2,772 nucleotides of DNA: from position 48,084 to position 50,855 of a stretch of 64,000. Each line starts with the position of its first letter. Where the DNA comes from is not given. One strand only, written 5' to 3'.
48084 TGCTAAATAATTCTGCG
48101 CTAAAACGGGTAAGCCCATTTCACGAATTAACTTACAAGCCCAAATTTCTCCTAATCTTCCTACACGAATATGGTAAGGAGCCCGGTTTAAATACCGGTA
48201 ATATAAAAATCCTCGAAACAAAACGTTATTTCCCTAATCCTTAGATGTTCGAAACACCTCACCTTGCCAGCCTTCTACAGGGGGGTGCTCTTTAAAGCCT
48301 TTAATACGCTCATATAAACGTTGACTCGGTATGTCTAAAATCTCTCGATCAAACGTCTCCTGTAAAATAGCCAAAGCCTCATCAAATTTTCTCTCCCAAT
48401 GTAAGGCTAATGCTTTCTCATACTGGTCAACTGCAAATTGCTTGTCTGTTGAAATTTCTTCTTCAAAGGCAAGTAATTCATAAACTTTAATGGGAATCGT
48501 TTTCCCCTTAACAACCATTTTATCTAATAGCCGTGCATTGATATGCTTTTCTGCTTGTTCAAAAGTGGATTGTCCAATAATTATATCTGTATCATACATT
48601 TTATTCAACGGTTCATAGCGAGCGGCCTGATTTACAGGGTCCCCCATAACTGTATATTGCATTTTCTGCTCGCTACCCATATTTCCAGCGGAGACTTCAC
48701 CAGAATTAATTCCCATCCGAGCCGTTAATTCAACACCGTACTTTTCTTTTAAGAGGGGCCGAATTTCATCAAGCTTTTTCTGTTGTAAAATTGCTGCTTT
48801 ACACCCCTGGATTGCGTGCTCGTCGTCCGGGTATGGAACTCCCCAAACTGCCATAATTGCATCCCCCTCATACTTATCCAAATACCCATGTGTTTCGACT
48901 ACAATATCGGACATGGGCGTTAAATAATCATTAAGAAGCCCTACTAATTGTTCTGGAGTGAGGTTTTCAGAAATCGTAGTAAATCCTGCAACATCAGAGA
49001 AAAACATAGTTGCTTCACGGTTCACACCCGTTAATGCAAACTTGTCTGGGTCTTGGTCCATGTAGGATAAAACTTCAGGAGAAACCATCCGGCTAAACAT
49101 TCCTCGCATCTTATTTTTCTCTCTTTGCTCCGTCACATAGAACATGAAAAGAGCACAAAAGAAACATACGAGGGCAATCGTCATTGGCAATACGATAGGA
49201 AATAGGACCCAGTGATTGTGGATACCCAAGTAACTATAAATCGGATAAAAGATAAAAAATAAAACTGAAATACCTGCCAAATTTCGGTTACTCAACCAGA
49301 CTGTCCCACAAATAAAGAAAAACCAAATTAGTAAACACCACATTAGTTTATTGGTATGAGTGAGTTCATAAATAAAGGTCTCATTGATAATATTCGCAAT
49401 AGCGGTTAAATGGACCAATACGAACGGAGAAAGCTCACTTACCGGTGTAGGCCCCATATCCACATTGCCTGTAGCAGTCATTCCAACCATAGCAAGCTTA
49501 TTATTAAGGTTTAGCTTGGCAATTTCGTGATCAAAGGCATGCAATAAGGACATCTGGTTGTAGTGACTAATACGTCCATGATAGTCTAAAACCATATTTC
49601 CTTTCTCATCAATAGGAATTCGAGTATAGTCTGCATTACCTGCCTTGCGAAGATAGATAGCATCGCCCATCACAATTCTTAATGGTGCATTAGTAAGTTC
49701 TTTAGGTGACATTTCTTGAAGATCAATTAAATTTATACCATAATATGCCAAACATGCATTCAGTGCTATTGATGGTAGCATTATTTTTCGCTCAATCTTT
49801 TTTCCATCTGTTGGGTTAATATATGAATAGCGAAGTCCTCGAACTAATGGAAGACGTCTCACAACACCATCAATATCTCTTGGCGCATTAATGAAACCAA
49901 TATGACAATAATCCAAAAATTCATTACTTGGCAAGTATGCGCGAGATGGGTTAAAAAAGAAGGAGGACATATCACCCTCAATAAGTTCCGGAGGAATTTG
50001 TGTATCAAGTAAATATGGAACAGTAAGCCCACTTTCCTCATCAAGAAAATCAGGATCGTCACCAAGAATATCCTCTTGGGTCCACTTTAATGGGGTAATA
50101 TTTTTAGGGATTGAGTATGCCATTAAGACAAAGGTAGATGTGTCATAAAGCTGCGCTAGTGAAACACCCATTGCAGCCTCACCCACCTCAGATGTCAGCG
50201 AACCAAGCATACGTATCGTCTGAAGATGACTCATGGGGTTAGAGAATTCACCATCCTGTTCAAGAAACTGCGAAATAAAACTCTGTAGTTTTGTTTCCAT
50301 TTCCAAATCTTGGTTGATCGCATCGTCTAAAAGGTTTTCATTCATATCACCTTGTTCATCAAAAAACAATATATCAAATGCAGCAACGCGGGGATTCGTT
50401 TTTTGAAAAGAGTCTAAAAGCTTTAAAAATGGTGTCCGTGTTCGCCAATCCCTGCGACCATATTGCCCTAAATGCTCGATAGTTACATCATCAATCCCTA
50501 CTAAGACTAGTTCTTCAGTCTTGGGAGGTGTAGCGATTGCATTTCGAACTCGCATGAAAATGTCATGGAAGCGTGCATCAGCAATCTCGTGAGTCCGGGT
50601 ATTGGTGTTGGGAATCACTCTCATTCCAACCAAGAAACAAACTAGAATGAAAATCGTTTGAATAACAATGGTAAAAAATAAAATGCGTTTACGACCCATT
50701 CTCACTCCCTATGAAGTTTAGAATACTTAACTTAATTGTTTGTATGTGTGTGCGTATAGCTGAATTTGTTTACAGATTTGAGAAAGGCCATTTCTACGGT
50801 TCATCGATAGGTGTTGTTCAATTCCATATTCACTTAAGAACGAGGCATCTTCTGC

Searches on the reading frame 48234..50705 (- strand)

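Call 74: search_protein_families(library=pfam, proteins=[window:48234-50705:-], max_evalue=0.00001)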
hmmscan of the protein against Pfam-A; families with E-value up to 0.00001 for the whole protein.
window:48234-50705:- (823 aa): 2 families
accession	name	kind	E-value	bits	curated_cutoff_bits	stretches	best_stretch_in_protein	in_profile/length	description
PF05226.16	CHASE2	-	5.2e-33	115.1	26.3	1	26-464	7-254/257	CHASE2 domain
PF00211.25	Guanylate_cyc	-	3.6e-22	79.3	21.9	1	564-736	8-174/183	Adenylate and Guanylate cyclase catalytic domain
